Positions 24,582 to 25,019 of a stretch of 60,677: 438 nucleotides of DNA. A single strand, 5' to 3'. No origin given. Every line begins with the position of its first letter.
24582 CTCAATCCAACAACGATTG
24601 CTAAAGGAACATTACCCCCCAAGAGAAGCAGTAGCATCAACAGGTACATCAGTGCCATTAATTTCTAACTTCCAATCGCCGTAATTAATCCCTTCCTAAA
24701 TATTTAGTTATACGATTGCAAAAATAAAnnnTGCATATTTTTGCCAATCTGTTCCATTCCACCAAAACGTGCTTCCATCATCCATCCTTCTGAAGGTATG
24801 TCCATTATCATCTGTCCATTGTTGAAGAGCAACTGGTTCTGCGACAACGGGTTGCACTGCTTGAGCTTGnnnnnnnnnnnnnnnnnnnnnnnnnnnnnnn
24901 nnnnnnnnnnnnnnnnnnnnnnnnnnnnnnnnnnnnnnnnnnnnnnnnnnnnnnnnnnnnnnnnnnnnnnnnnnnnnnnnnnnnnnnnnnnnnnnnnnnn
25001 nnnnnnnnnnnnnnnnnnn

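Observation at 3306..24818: Recurrent W-rich, WW-like motif on the predicted cytoplasmic tails of unrelated surface proteins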

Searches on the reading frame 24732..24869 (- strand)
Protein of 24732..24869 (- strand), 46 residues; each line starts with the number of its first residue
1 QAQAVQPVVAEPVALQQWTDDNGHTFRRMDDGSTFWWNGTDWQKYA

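Call 5: search_protein_families(library=pfam, proteins=[window:24732-24869:-], max_evalue=10)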
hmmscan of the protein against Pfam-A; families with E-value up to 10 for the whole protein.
seq(46 aa): 0 families

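Call 16: find_homologous_proteins(query=window:24732-24869:-, max_evalue=10)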
Query seq(46 aa): no candidate shares three 5-residue words with the query. No homologue found.

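Call 19: search_solved_structures(query=window:24732-24854:-, max_evalue=10, show_alignments=3)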
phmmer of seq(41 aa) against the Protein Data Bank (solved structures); distinct sequences matched with E-value up to 10: 1.
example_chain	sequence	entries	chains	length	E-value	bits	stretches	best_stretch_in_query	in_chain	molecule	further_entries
1r5m_A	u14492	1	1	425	2.6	11.9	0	7-35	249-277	SIR4-interacting protein SIF2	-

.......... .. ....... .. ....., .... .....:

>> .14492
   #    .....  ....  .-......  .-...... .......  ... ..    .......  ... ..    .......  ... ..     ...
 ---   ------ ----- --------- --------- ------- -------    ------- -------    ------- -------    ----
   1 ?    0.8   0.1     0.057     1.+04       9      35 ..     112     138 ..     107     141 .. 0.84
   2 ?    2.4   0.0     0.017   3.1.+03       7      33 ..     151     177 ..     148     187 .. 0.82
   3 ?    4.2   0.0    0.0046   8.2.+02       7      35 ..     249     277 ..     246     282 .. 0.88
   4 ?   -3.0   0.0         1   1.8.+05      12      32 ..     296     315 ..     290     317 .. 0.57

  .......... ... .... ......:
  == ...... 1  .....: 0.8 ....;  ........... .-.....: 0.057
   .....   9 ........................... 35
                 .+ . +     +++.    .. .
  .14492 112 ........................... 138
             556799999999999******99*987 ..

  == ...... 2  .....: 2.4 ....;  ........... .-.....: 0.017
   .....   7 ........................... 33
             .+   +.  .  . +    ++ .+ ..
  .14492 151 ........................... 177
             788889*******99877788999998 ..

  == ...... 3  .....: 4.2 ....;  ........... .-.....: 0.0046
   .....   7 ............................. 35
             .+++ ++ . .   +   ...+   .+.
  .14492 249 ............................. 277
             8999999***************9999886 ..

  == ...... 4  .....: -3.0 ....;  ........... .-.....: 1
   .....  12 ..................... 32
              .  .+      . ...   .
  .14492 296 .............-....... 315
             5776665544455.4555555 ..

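Call 37: find_homologous_proteins(query=A4, max_evalue=0.01)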
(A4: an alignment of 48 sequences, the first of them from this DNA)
Query A4 (48 sequences) (42 aa, profile of the alignment): 39 proteins with E <= 0.01 among 89 candidates.
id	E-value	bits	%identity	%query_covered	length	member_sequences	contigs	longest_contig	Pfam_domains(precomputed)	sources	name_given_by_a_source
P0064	4.5e-20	88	71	83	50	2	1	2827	-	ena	-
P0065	1.0e-19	87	68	74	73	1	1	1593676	-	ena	-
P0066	3.7e-19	85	65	88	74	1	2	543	-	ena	-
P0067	5.5e-19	85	64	86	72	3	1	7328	-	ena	-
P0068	7.5e-19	85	62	88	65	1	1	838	-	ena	-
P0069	1.1e-18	84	63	90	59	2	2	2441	-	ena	-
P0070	1.4e-18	84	61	74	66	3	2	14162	-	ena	-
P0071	3.8e-18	82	67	93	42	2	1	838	-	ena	-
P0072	3.9e-18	82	59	88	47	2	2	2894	-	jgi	jgi:hypothetical protein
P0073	4.9e-18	82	67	86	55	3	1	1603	-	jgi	-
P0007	7.2e-18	81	69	83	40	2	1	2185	-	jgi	jgi:hypothetical protein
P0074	1.8e-17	80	66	83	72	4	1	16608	-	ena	-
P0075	1.9e-17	80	58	95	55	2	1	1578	-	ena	-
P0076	2.9e-17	79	63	95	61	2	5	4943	-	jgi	jgi:hypothetical protein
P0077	6.4e-17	78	64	93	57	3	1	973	-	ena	-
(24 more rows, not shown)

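Call 47: find_encoding_contigs(protein=P0065, flank=10000, max_places=3)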
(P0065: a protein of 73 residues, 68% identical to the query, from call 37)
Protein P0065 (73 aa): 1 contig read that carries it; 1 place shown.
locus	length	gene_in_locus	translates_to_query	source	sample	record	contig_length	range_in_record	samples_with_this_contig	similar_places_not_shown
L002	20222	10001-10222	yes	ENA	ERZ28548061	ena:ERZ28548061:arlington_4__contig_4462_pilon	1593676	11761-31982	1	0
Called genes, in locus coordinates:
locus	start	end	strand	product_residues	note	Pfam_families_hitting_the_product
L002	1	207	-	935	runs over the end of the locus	PF05345:He_PIG, PF25390:WD40_RLD, PF13540:RCC1_2, PF00415:RCC1, PF13540:RCC1_2, PF00415:RCC1 (weak), PF13540:RCC1_2 (weak), PF00415:RCC1 (weak), +1 more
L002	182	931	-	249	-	-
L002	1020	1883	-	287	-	PF15892:BNR_4 (faint)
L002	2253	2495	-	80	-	-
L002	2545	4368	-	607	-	-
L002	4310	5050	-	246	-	-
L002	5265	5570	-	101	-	PF00428:Ribosomal_60s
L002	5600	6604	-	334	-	PF00466:Ribosomal_L10, PF17777:RL10P_insert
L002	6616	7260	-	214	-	PF00687:Ribosomal_L1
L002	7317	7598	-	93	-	PF00298:Ribosomal_L11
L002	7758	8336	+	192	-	-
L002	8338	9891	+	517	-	-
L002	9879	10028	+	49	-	-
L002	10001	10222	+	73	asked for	-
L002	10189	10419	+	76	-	-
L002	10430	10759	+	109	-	PF00583:Acetyltransf_1, PF13508:Acetyltransf_7, PF08445:FR47 (faint), PF13673:Acetyltransf_10 (weak)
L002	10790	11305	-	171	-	PF08592:Anthrone_oxy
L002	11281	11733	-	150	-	-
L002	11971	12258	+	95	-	-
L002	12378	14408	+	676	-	PF00875:DNA_photolyase (faint), PF00890:FAD_binding_2 (weak), PF01266:DAO, PF01593:Amino_oxidase (weak), PF07992:Pyr_redox_2 (faint), PF12831:FAD_oxidored (weak), PF13450:NAD_binding_8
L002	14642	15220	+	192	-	-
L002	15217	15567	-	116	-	-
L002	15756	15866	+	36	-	-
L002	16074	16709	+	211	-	-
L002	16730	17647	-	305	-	PF03439:Spt5-NGN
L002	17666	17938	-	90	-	PF00584:SecE (faint)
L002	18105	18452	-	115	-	-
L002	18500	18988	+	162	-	PF01556:DnaJ_C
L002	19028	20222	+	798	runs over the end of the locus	PF00773:RNB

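Call 51: predict_structure(alignment_id=A5)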
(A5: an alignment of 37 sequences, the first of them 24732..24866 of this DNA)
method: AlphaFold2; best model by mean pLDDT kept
length: 45 residues; sequences in the alignment: 37
mean_pLDDT: 83.6   pTM: 0.53
mean pLDDT of the five models: 83.6, 83.4, 83.0, 82.7, 79.0
residues with pLDDT >= 90: 28; 70-90: 6; 50-70: 8; < 50: 3
segments of 3 or more residues with pLDDT < 50: 1-3
pLDDT, mean of each block of 10 residues (from residue 1): 55 89 93 94 88
secondary structure, 60 per line:
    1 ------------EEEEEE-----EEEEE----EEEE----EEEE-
elements in order: E13-18 E24-28 E33-36 E41-44

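Call 54: find_related_loci(query=A4, collection=genome_contigs, flank=10000)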
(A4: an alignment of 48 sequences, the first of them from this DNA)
Query A4 (42 aa) in genome_contigs; peptide patterns used: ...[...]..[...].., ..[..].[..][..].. (x = any residue, [..] = any of these).
374 stretches matched a pattern; 308 encode a relative of the query (tblastn E <= 1e-3); the best 80 are kept; 80 distinct loci.
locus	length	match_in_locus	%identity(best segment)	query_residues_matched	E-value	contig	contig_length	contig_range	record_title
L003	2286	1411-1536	95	1-42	2e-25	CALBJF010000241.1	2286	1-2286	MAG TPA_asm: uncultured euryarchaeote isolate ERR599027_bin.110_CONCOCT_v1.1_MAG genome assembly, contig: ERZ840267.1608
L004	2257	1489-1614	95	1-42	2e-25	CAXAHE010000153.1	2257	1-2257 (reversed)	MAG TPA_asm: uncultured Candidatus Poseidoniales archaeon isolate ERR3525245_binner12_Refined_112 genome assembly, conti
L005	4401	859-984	90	1-42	2e-23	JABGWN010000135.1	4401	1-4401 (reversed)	MAG: Methanobacteriota archaeon isolate SI034_bin52 k141_763176, whole genome shotgun sequence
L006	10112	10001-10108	94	7-42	3e-21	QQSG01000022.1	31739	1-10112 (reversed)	MAG: Candidatus Poseidoniales archaeon isolate bin_32 U_43216-22, whole genome shotgun sequence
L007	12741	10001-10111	89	6-42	4e-21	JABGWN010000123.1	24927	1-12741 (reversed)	MAG: Methanobacteriota archaeon isolate SI034_bin52 k141_687082, whole genome shotgun sequence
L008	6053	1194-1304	89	6-42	6e-21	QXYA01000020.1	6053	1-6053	MAG: Candidatus Poseidoniales archaeon isolate NorthSea_HE361-02_A10 BWM13_Refined_16_20, whole genome shotgun sequence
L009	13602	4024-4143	75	2-41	9e-19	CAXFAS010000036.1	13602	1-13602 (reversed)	MAG TPA_asm: uncultured euryarchaeote isolate ERR599092_binner12_Refined_81 genome assembly, contig: ERZ841394.6164, who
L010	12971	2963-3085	78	2-42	1e-18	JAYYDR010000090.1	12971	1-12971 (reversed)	MAG: Thermoplasmatota archaeon isolate XS_MAG42 XS_MAG42_0090, whole genome shotgun sequence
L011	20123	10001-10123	73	2-42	1e-18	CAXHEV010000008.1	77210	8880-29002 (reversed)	MAG TPA_asm: uncultured Candidatus Poseidoniales archaeon isolate SRR12480315_binner12_Refined_19 genome assembly, conti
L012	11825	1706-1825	73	2-41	1e-18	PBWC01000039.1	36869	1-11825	MAG: Methanobacteriota archaeon isolate RS406 42765, whole genome shotgun sequence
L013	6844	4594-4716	78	2-42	2e-18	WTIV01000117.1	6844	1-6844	MAG: Methanobacteriota archaeon isolate PL36325bin_29 NODE_4452_length_6844_cov_10.252762, whole genome shotgun sequence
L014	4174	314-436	78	2-42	2e-18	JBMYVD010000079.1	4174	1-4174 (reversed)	MAG: Candidatus Poseidoniaceae archaeon isolate ME_XS_2211_1_bin_35 ME_XS_2211_1_bin_35_78, whole genome shotgun sequenc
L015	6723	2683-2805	73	1-41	3e-18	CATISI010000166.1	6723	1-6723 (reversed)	MAG: Candidatus Poseidoniaceae archaeon isolate bin.912 MAG genome assembly, contig: k119_6253801, whole genome shotgun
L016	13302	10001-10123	76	2-42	4e-18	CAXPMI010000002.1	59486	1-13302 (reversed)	MAG: Candidatus Poseidoniaceae archaeon isolate 02um_A1D0714_6.38 genome assembly, contig: k127_382437, whole genome sho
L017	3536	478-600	73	1-41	4e-18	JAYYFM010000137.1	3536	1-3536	MAG: Thermoplasmatota archaeon isolate XS_MAG85 XS_MAG85_0139, whole genome shotgun sequence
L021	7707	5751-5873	73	1-41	5e-18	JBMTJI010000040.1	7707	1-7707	MAG: Candidatus Poseidoniaceae archaeon isolate CJ_V5_S11_50percent_ser_metabat.43 NODE_5050_length_7707_cov_8.640748, w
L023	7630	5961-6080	63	1-40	1e-17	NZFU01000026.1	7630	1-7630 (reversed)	MAG: Methanobacteriota archaeon isolate MED707 MHASMcontig_255478, whole genome shotgun sequence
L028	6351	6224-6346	73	2-42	2e-17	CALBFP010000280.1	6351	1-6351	MAG TPA_asm: uncultured euryarchaeote isolate ERR599077_bin.133_CONCOCT_v1.1_MAG genome assembly, contig: ERZ841196.1097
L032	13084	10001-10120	70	2-41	3e-17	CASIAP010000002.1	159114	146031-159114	MAG: Candidatus Poseidoniaceae archaeon isolate FRAM_WSC20_S10_SRF_bin_132_1 genome assembly, contig: FRAM_WSC20_S10_SW_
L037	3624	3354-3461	72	5-40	5e-17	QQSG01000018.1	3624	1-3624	MAG: Candidatus Poseidoniales archaeon isolate bin_32 U_43216-18, whole genome shotgun sequence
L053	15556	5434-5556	66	1-41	2e-16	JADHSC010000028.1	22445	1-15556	MAG: Candidatus Poseidoniaceae archaeon isolate BS30m-G39 BS307-30m-sub-C178, whole genome shotgun sequence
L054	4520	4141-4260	65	1-40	2e-16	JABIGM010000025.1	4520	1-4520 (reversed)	MAG: Methanobacteriota archaeon isolate SI053_bin44 k141_1471820, whole genome shotgun sequence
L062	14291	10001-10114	63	2-39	5e-16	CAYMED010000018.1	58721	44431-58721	MAG TPA_asm: uncultured Candidatus Poseidoniales archaeon isolate SRP077602_co4_213 genome assembly, contig: NODE_706_le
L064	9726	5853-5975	66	1-41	5e-16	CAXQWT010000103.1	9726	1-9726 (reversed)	MAG: Salipiger bermudensis isolate 3um_C4D0715_2.29 genome assembly, contig: k127_506386, whole genome shotgun sequence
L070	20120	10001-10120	75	2-40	5e-16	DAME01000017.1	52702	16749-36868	MAG TPA_asm: Euryarchaeota archaeon UBA88 UBA88_contig_1013, whole genome shotgun sequence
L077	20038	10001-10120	68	1-40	1e-15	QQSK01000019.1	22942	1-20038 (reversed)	MAG: Candidatus Poseidoniales archaeon isolate bin_62 U_43234-19, whole genome shotgun sequence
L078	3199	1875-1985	70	4-40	1e-15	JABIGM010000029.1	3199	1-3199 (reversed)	MAG: Methanobacteriota archaeon isolate SI053_bin44 k141_1187677, whole genome shotgun sequence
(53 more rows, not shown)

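Call 57: search_protein_families(library=pfam, proteins=[L064:3276-5978:+, L021:3360-5876:+, L053:3337-5559:+, L077:8024-10126:+, L054:2215-4266:+, L023:4530-6086:+, L062:9122-10123:+, L078:1338-1991:+, L028:2114-6349:+, L070:7883-10126:+], max_evalue=0.001)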
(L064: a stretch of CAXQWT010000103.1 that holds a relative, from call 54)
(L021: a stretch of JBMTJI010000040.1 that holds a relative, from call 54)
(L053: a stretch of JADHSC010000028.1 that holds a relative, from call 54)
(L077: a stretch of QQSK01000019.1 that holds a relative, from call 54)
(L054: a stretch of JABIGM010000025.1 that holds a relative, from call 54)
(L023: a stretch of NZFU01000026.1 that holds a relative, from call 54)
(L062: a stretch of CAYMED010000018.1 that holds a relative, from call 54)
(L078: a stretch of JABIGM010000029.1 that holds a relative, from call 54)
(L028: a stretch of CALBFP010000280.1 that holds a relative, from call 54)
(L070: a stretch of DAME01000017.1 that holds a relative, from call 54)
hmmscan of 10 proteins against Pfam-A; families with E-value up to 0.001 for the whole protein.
L064:3276-5978:+ (900 aa): 1 family
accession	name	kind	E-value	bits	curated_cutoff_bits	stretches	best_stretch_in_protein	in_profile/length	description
PF18884.5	TSP3_bac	-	1.5e-06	28.3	25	1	633-653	1-21/22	Bacterial TSP3 repeat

L021:3360-5876:+ (838 aa): 1 family
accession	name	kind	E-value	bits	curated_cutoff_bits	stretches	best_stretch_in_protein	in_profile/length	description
PF18884.5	TSP3_bac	-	3.5e-05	24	25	1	573-593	1-21/22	Bacterial TSP3 repeat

L053:3337-5559:+ (740 aa): 1 family
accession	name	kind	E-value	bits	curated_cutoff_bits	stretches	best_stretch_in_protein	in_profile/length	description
PF18884.5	TSP3_bac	-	3.8e-06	27.1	25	1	472-492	1-21/22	Bacterial TSP3 repeat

L077:8024-10126:+ (700 aa): 1 family
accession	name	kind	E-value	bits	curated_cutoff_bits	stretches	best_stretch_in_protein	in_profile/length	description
PF02412.23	TSP_3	-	4.4e-06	26.7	25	0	304-343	2-32/36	Thrombospondin type 3 repeat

L054:2215-4266:+ (683 aa): 0 families

L023:4530-6086:+ (518 aa): 0 families

L062:9122-10123:+ (333 aa): 0 families

L078:1338-1991:+ (217 aa): 0 families

L028:2114-6349:+ (1411 aa): 2 families
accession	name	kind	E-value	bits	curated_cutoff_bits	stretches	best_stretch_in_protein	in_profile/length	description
PF02469.27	Fasciclin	-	6.2e-236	769.7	22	9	850-969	3-123/123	Fasciclin domain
PF03393.22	Matrix_Pneumo_N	-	0.00069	19.9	27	0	450-551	14-112/127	Pneumovirus matrix protein N-terminal domain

L070:7883-10126:+ (747 aa): 1 family
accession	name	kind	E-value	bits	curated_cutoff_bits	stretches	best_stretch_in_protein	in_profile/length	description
PF02412.23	TSP_3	-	5.7e-05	23.2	25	0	363-403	2-33/36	Thrombospondin type 3 repeat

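Call 58: fold_search(model_id=the predicted structure, library=pdb)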
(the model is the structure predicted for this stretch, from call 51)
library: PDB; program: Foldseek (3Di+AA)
matches with E <= 10: 469; with E <= 0.001: 0
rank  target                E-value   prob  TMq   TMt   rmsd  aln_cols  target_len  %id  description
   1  5yje_B                5.0e-01  0.98  0.59  0.10   1.5        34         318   18  Crystal structure of HIRA(644-1017) (released 2018-06-20)
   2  5yje_C                6.4e-01  0.97  0.61  0.11   1.6        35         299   17  Crystal structure of HIRA(644-1017) (released 2018-06-20)
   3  9ya3_J                6.8e-01  0.98  0.66  0.15   1.5        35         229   14  Cryo-EM structure of the apical region of subpellicular microtubule (SPMT) from Toxoplasma gondii (8-nm repeat) (released 2025-12-03)
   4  5yje_A                7.2e-01  0.97  0.65  0.11   1.7        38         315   16  Crystal structure of HIRA(644-1017) (released 2018-06-20)
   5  9ya3_I                9.3e-01  0.95  0.64  0.15   2.1        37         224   22  Cryo-EM structure of the apical region of subpellicular microtubule (SPMT) from Toxoplasma gondii (8-nm repeat) (released 2025-12-03)
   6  9ya3_K                9.9e-01  0.94  0.57  0.13   1.4        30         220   17  Cryo-EM structure of the apical region of subpellicular microtubule (SPMT) from Toxoplasma gondii (8-nm repeat) (released 2025-12-03)
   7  7wkk_f                9.9e-01  0.90  0.61  0.03   3.2        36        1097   22  Cryo-EM structure of the IR subunit from X. laevis NPC (released 2022-03-30)
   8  4by2_B                1.4e+00  0.66  0.54  0.19   4.6        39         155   10  SAS-4 (dCPAP) TCP domain in complex with a Proline Rich Motif of Ana2 (dSTIL) of Drosophila Melanogaster (released 2013-09-18)
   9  8d9l_B                1.6e+00  0.51  0.53  0.10   3.4        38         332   13  CryoEM structure of human METTL1-WDR4 in complex with Lys-tRNA and SAM (released 2023-01-11)
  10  4m6t                  1.6e+00  0.33  0.43  0.12   9.5        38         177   16  Structure of human Paf1 and Leo1 complex (released 2013-10-02)
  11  7wkk_F                1.7e+00  0.75  0.60  0.03   3.2        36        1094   22  Cryo-EM structure of the IR subunit from X. laevis NPC (released 2022-03-30)
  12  6q3m_A                2.0e+00  0.18  0.37  0.08   8.8        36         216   17  Structure of CHD4 PHD2 - tandem chromodomains (released 2019-12-25)
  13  4hco_B                2.1e+00  0.47  0.50  0.12   3.5        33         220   15  Human Plk1-PBD in complex with Thymoquinone at the phophopeptide binding site (released 2012-10-10)
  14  8eg0_B                2.1e+00  0.44  0.53  0.09   3.6        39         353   15  CryoEM structure of human METTL1-WDR4 in complex with Lys-tRNA and SAH (released 2023-01-11)
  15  5xjc_E                2.2e+00  0.57  0.57  0.11   2.6        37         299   11  Cryo-EM structure of the human spliceosome just prior to exon ligation at 3.6 angstrom (released 2017-07-05)
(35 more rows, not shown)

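Call 70: search_solved_structures(query=A4, max_evalue=10, show_alignments=2)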
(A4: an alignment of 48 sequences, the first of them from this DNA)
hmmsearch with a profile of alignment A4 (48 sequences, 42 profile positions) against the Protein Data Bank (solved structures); distinct sequences matched with E-value up to 10: 1.
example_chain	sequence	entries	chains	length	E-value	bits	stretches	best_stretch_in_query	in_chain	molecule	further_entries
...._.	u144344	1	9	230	0.7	12.5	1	16-40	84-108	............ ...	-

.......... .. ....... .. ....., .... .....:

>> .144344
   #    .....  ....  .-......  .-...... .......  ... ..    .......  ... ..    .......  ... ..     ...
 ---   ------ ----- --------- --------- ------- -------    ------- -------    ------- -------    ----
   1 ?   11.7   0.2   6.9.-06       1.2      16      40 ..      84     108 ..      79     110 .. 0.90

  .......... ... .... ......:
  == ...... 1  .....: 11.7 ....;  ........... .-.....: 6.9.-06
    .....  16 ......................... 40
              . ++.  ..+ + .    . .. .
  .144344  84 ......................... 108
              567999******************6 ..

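Call 72: search_protein_families(library=pfam, alignment_id=A4, max_evalue=10)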
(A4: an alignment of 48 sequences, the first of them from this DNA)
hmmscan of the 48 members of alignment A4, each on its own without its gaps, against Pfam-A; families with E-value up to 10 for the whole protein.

A. member 1, seq(42 aa): 0 families

B. families by the number of members that match (of 48 scanned): 11 families
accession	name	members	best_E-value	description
PF10708.14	DUF2510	12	0.022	Protein of unknown function (DUF2510)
PF02012.26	BNR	3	0.067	BNR/Asp-box repeat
PF06989.17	BAALC_N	2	0.019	BAALC N-terminus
PF21753.2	DACNK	2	0.077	Probable sensor domain DACNK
PF18682.6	PilA4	2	0.081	Pilin A4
PF15902.12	Sortilin-Vps10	2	0.29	Sortilin, neurotensin receptor 3,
PF13511.11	DUF4124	1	0.045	Domain of unknown function (DUF4124)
PF20606.3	DUF6799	1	0.097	Domain of unknown function (DUF6799)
PF07336.16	ABATE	1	0.11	Putative stress-induced transcription regulator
PF17742.6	Fndc10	1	0.23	Fibronectin type III domain-containing protein 10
PF17180.10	Zn_ribbon_3CxxC_2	1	2.2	Zinc-binding domain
